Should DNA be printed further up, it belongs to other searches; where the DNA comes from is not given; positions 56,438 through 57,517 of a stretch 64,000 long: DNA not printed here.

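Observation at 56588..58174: Orphan ParA-type ATPase co-transcribed with a basic-peptide/(EP)n/ComFB adaptor: candidate second-messenger-controlled positioning module for the flagellar or chemotaxis apparatus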

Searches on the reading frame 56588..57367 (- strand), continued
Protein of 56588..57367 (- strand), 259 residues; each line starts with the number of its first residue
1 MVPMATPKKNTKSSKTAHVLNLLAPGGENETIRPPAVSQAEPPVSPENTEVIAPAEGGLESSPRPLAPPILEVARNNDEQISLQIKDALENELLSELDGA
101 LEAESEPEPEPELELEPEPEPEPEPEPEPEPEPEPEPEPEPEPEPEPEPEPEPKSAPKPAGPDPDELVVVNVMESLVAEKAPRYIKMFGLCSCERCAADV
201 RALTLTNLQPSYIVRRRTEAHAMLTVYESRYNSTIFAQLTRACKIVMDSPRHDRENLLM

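Call 20: search_solved_structures(query=A1, max_evalue=10, show_alignments=4)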
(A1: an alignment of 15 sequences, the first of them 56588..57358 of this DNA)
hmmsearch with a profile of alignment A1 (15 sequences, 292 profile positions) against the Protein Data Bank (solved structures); distinct sequences matched with E-value up to 10: 32.
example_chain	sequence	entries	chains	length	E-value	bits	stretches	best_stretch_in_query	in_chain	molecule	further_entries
8zvk_A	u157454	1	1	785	7.9e-14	55.3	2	118-189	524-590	AaBgIC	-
4wai_A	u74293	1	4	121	2.2e-05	27.6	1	201-284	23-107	ComF operon protein 2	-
6ncl_a0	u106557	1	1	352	0.00013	25.1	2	135-191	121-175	P14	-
9m8m_H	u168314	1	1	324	0.00017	24.7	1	136-195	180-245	Photosynthetic reaction center subunit H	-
4l3a_A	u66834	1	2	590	0.00017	24.6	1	132-198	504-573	Internalin K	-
9gv5_A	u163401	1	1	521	0.00032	23.7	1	126-195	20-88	Monocarboxylate transporter 8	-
9fkn_A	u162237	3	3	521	0.00032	23.7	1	126-195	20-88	Monocarboxylate transporter 8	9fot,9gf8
9skq_B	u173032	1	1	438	0.00087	22.3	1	113-189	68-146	G2/mitotic-specific cyclin-B1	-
7nj0_C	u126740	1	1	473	0.0014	21.6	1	113-190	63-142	G2/mitotic-specific cyclin-B1,G2/mitotic-specific cyclin-B1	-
8zkn_A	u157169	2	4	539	0.0017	21.4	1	128-195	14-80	Monocarboxylate transporter 8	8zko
9dwy_A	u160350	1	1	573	0.0018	21.3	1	128-195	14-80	Monocarboxylate transporter 8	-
23px_A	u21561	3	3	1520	0.0024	20.9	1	133-179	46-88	Putative lipoprotein AcfD homolog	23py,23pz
9cca_G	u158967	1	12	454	0.007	19.4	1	134-178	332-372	Circumsporozoite protein,Pyridoxal 5'-phosphate synthase subunit PDX2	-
6cgr_n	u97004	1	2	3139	0.011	18.7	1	109-199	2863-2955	Large tegument protein deneddylase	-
7v05_X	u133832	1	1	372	0.03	17.3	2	100-195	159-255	Circumsporozoite protein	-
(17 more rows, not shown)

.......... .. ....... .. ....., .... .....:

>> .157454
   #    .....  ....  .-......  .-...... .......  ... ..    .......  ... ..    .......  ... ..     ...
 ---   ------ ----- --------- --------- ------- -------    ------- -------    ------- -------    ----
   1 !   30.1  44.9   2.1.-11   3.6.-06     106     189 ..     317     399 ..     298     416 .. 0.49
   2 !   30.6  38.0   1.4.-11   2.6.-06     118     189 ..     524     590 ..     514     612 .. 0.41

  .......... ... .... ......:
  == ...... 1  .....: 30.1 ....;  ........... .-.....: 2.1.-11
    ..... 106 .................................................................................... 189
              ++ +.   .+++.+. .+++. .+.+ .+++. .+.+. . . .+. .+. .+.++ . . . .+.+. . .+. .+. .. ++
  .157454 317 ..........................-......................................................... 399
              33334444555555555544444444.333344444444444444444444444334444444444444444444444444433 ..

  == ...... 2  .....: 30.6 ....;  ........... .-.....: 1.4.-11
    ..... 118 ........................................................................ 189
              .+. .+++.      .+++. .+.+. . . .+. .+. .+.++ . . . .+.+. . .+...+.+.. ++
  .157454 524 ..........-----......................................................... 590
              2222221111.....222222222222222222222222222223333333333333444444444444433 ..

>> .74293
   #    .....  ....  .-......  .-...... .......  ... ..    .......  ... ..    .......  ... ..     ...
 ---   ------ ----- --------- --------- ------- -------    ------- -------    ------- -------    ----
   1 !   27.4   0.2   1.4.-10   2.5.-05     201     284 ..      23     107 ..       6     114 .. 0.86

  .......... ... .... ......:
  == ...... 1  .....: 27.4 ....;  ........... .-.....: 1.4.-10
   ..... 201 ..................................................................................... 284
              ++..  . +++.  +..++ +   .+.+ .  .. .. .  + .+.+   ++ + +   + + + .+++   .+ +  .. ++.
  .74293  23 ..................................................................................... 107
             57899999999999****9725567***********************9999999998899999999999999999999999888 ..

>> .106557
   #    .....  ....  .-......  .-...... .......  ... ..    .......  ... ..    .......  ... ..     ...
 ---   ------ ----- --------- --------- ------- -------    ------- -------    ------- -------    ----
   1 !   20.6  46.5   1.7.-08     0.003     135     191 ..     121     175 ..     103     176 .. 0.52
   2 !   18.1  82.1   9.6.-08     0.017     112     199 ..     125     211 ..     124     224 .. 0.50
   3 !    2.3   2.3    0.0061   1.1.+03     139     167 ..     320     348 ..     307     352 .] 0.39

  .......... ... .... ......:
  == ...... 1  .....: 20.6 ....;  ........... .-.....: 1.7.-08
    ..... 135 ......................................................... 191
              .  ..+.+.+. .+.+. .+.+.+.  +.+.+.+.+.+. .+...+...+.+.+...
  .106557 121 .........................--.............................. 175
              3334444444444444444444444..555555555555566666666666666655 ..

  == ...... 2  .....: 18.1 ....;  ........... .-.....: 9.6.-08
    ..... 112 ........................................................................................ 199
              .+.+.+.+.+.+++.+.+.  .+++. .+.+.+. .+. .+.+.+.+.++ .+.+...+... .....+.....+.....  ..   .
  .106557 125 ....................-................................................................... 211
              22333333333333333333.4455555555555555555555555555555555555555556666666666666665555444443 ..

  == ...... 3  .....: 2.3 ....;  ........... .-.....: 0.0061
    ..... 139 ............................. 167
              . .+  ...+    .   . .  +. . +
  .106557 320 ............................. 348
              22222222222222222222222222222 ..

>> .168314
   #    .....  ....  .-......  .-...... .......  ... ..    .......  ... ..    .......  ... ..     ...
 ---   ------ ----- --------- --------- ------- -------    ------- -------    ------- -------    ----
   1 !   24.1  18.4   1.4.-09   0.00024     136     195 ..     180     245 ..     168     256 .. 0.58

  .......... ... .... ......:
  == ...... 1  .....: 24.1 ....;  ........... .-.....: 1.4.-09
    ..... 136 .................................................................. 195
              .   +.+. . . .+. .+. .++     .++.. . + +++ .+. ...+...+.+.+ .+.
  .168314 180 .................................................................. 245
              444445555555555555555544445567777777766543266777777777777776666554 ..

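Call 22: search_protein_families(library=pfam, proteins=[L037:10868-11629:+, L037:11702-12289:-, L037:12316-12741:-, L037:12728-14188:-, L037:7602-8528:-, L037:6658-7533:+, L057:677-1699:+, L057:4004-4606:+, L059:5058-5810:-, L059:5931-6998:+], max_evalue=0.01)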
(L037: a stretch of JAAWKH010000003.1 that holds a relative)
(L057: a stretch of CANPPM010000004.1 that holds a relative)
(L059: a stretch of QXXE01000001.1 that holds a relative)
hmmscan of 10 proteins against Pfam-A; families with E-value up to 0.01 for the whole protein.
L037:10868-11629:+ (253 aa): 1 family
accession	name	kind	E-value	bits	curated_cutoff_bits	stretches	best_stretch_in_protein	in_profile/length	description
PF07238.19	PilZ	-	3.8e-09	37.2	22.5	1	158-243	19-102/102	PilZ domain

L037:11702-12289:- (195 aa): 1 family
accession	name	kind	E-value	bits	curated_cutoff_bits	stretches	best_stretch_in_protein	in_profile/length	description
PF07238.19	PilZ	-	2.2e-08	34.8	22.5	1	102-188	17-101/102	PilZ domain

L037:12316-12741:- (141 aa): 1 family
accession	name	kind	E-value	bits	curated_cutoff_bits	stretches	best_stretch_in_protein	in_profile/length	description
PF01312.24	Bac_export_2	-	7.9e-21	75.1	24.4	1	8-84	257-334/335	FlhB HrpN YscU SpaS Family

L037:12728-14188:- (486 aa): 1 family
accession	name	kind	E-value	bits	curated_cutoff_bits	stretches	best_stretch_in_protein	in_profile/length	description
PF08278.16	DnaG_DnaB_bind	-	0.0036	18.1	29.1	0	278-348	27-93/124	DNA primase DnaG DnaB-binding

L037:7602-8528:- (308 aa): 1 family
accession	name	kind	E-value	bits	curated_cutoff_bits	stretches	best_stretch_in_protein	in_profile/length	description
PF02557.22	VanY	-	2.3e-34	118.5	25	1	73-208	2-131/132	D-alanyl-D-alanine carboxypeptidase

L037:6658-7533:+ (291 aa): 0 families

L057:677-1699:+ (340 aa): 2 families
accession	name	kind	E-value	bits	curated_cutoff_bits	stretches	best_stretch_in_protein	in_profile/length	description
PF13529.12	Peptidase_C39_2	-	2.3e-15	57.9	24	1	166-302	2-143/143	Peptidase_C39 like family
PF12385.14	Peptidase_C70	-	7.1e-05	23.2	19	1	188-306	16-128/141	Papain-like cysteine protease AvrRpt2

L057:4004-4606:+ (200 aa): 1 family
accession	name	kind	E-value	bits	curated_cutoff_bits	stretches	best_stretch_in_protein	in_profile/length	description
PF03352.18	Adenine_glyco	-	4.2e-80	268.2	25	1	9-184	1-176/177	Methyladenine glycosylase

L059:5058-5810:- (250 aa): 8 families
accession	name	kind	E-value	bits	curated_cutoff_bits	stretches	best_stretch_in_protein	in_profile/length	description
PF00005.33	ABC_tran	-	6.8e-29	101.6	25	1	28-174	2-137/137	ABC transporter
PF13304.12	AAA_21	-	3.2e-06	27.9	27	1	117-203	184-298/304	AAA domain, putative AbiEii toxin, Type IV TA system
PF13191.12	AAA_16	-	2.6e-05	25.2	32.6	1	34-194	19-162/167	AAA ATPase domain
PF02463.25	SMC_N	-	5.2e-05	23.2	40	1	162-213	157-207/220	RecF/RecN/SMC N terminal domain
PF13401.12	AAA_22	-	0.0006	20.6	27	1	36-201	4-121/130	AAA domain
PF03193.22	RsgA_GTPase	-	0.00072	19.9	30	1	15-60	85-129/174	RsgA GTPase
PF25199.1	nSTAND_NTPase5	-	0.0018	18.6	34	0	33-62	37-66/145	Novel STAND NTPase 5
PF06414.18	Zeta_toxin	-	0.0018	18.2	22.3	1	38-79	17-58/199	Zeta toxin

L059:5931-6998:+ (355 aa): 1 family
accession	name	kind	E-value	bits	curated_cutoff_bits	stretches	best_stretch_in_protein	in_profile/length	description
PF13529.12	Peptidase_C39_2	-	1.2e-12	49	24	1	183-320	1-143/143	Peptidase_C39 like family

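Call 38: predict_structure(alignment_id=A1)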
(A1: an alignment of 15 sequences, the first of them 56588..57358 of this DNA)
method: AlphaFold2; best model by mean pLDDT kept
length: 256 residues; sequences in the alignment: 15
mean_pLDDT: 69.7   pTM: 0.41
mean pLDDT of the five models: 69.7, 69.3, 69.2, 68.2, 66.8
residues with pLDDT >= 90: 77; 70-90: 44; 50-70: 74; < 50: 61
segments of 3 or more residues with pLDDT < 50: 1-6, 19-42, 44-60, 100-107
pLDDT, mean of each block of 10 residues (from residue 1): 46 49 39 40 40 41 59 82 86 63 47 62 64 60 64 72 93 95 92 93 95 92 94 96 86 57
secondary structure, 60 per line:
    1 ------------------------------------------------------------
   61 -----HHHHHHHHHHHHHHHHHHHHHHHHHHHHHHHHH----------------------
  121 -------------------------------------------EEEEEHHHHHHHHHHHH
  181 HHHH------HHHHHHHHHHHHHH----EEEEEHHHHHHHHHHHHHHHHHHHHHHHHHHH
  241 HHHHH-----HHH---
elements in order: H66-98 E164-168 H169-184 H191-204 E209-213 H214-245

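Call 42: fold_search(model_id=the predicted structure, library=pdb)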
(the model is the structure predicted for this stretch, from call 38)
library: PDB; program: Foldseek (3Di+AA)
matches with E <= 10: 55; with E <= 0.001: 3
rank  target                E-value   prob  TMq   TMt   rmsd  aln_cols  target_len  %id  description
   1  4wai_D                2.0e-04  1.00  0.28  0.74   2.2        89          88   25  Structural characterization of the late competence protein ComFB from Bacillus subtilis. (released 2014-12-10)
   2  4wai_A                3.2e-04  1.00  0.28  0.70   3.0        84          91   27  Structural characterization of the late competence protein ComFB from Bacillus subtilis. (released 2014-12-10)
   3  4wai_B                3.9e-04  1.00  0.29  0.74   2.8        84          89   27  Structural characterization of the late competence protein ComFB from Bacillus subtilis. (released 2014-12-10)
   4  8hja_A                4.1e-03  1.00  0.27  0.44   4.2        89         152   21  The crystal structure of syn_CdgR-(c-di-GMP) from Synechocystis sp. PCC 6803 (released 2023-03-29)
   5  8hja_B                6.8e-03  1.00  0.27  0.52   4.4        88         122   20  The crystal structure of syn_CdgR-(c-di-GMP) from Synechocystis sp. PCC 6803 (released 2023-03-29)
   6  2j0o_A                1.5e+00  0.05  0.11  0.11  12.0       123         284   13  Shigella Flexneri IpaD (released 2006-11-02)
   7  5vxj_E                2.1e+00  0.04  0.11  0.10  11.8       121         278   14  2.50 A resolution structure of IpaD from Shigella flexneri in complex with single-domain antibody JMK-E3 (released 2017-08-30)
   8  7oni_H                2.2e+00  0.03  0.12  0.09  11.7       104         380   18  Structure of Neddylated CUL5 C-terminal region-RBX2-ARIH2* (released 2021-09-15)
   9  6kjg_C                2.4e+00  0.06  0.12  0.10   9.0        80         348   10  Crystal structure of PsoF (released 2019-09-18)
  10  7od1_A                2.7e+00  0.06  0.11  0.08   8.3        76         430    8  Crystal structure of RBR ubiquitin ligase ARIH2 (released 2021-09-15)
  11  4mtd_B                3.1e+00  0.07  0.13  0.20  11.7        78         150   14  Zinc Uptake Regulator Complexed With Zinc AND DNA (released 2014-11-05)
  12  4d3e_MODEL_1_D        3.5e+00  0.03  0.11  0.12  11.9       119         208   13  Tetramer of IpaD, modified from 2J0O, fitted into negative stain electron microscopy reconstruction of the wil (released 2014-12-10)
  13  8f5s_A                3.7e+00  0.04  0.14  0.12   9.4        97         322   16  human branched chain ketoacid dehydrogenase kinase in complex with inhibitors (released 2023-07-05)
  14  6kjg_B                4.2e+00  0.04  0.12  0.10   8.9        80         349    9  Crystal structure of PsoF (released 2019-09-18)
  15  9f0x_F                4.5e+00  0.03  0.12  0.22  13.2       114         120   13  CryoEM structure of the F plasmid relaxosome in its pre-initiation state, derived from the ds-27_+143-R Locally-refine (released 2025-06-04)
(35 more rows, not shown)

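Call 69: find_homologous_proteins(query=L057:1994-2773:+, max_evalue=1e-40)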
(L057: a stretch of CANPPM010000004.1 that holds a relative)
Query L057:1994-2773:+ (259 aa): 5003 proteins with E <= 1e-40 among 8000 candidates; the best 120 are listed.
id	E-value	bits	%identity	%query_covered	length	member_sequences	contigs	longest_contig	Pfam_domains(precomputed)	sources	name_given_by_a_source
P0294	1.2e-155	534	94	100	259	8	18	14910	PF00142.25,PF10609.16,PF01656.30,PF13614.13,PF09140.18,PF06564.19,PF02374.22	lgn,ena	-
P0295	4.0e-154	529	93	100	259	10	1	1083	PF00142.25,PF10609.16,PF01656.30,PF13614.13,PF09140.18,PF06564.19,PF02374.22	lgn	-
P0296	2.9e-150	517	92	99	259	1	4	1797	PF00142.25,PF10609.16,PF01656.30,PF13614.13,PF09140.18,PF06564.19,PF03029.24,PF02374.22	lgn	-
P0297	5.3e-150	516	91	99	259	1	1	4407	PF00142.25,PF10609.16,PF01656.30,PF13614.13,PF09140.18,PF06564.19,PF03029.24,PF02374.22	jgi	-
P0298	7.0e-149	512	91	99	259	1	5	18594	PF00142.25,PF10609.16,PF01656.30,PF13614.13,PF09140.18,PF06564.19,PF03029.24,PF02374.22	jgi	-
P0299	9.1e-149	512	91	99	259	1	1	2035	PF00142.25,PF10609.16,PF01656.30,PF13614.13,PF09140.18,PF06564.19,PF03029.24,PF02374.22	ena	-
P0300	1.9e-148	511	91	99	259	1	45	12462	PF00142.25,PF10609.16,PF01656.30,PF13614.13,PF09140.18,PF06564.19,PF03029.24,PF02374.22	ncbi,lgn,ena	-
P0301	6.8e-147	506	90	99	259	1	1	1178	PF00142.25,PF10609.16,PF01656.30,PF13614.13,PF09140.18,PF06564.19,PF03029.24,PF02374.22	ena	-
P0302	9.8e-144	495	88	98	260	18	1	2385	PF00142.25,PF10609.16,PF01656.30,PF13614.13,PF09140.18,PF06564.19,PF02374.22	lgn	-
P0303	7.1e-141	486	85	100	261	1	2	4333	PF00142.25,PF10609.16,PF01656.30,PF13614.13,PF09140.18,PF06564.19,PF02374.22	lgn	-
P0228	1.0e-137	476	61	100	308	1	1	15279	PF00142.25,PF10609.16,PF01656.30,PF13614.13,PF09140.18,PF06564.19,PF02374.22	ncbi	-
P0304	1.4e-136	472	87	99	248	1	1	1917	PF00142.25,PF10609.16,PF01656.30,PF13614.13,PF09140.18,PF06564.19,PF03029.24,PF02374.22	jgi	-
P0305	1.2e-134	466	83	99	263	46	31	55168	PF00142.25,PF10609.16,PF01656.30,PF13614.13,PF09140.18,PF06564.19,PF02374.22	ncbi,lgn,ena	-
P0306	3.2e-134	464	93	87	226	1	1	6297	PF01656.30,PF13614.13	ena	-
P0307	1.3e-131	456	82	98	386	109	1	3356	PF00142.25,PF10609.16,PF01656.30,PF13614.13,PF09140.18,PF06564.19,PF02374.22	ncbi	-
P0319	4.3e-118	411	72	98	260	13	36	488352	PF00142.25,PF10609.16,PF01656.30,PF13614.13,PF09140.18,PF06564.19,PF02374.22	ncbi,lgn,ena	-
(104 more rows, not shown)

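Call 70: find_encoding_contigs(protein=P0305, flank=10000, max_places=3)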
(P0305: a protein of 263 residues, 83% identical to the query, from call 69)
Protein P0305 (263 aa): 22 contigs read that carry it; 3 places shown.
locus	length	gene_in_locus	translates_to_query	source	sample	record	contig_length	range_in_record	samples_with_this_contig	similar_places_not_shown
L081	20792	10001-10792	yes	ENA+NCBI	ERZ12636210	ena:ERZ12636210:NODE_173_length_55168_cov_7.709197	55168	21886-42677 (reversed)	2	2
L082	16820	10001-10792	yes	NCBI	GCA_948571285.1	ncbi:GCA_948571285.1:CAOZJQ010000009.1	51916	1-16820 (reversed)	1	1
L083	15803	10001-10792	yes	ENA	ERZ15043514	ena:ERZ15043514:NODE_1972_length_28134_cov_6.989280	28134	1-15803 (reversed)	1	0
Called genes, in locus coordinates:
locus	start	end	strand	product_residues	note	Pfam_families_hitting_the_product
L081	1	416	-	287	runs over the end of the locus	-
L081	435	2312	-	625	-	PF11104:PilM_2, PF06723:MreB_Mbl (weak), PF14450:FtsA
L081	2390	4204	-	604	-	PF12729:4HB_MCP_1, PF00672:HAMP (weak), PF18947:HAMP_2 (faint), PF00015:MCPsignal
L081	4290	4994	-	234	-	PF00005:ABC_tran, PF13304:AAA_21 (faint)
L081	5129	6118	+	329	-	PF13529:Peptidase_C39_2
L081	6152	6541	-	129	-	-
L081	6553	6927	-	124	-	PF02561:FliS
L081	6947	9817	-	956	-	PF02465:FliD_N, PF07195:FliD_C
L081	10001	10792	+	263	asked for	PF00142:Fer4_NifH, PF01656:CbiA, PF02374:ArsA_ATPase (weak), PF06564:CBP_BcsQ, PF09140:MipZ (weak), PF10609:ParA, PF13614:AAA_31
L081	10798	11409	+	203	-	-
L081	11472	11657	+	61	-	PF14070:YjfB_motility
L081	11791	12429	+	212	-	-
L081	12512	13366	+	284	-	-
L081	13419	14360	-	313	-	PF00126:HTH_1, PF03466:LysR_substrate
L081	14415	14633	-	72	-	-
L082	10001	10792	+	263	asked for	PF00142:Fer4_NifH, PF01656:CbiA, PF02374:ArsA_ATPase (weak), PF06564:CBP_BcsQ, PF09140:MipZ (weak), PF10609:ParA, PF13614:AAA_31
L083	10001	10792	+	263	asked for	PF00142:Fer4_NifH, PF01656:CbiA, PF02374:ArsA_ATPase (weak), PF06564:CBP_BcsQ, PF09140:MipZ (weak), PF10609:ParA, PF13614:AAA_31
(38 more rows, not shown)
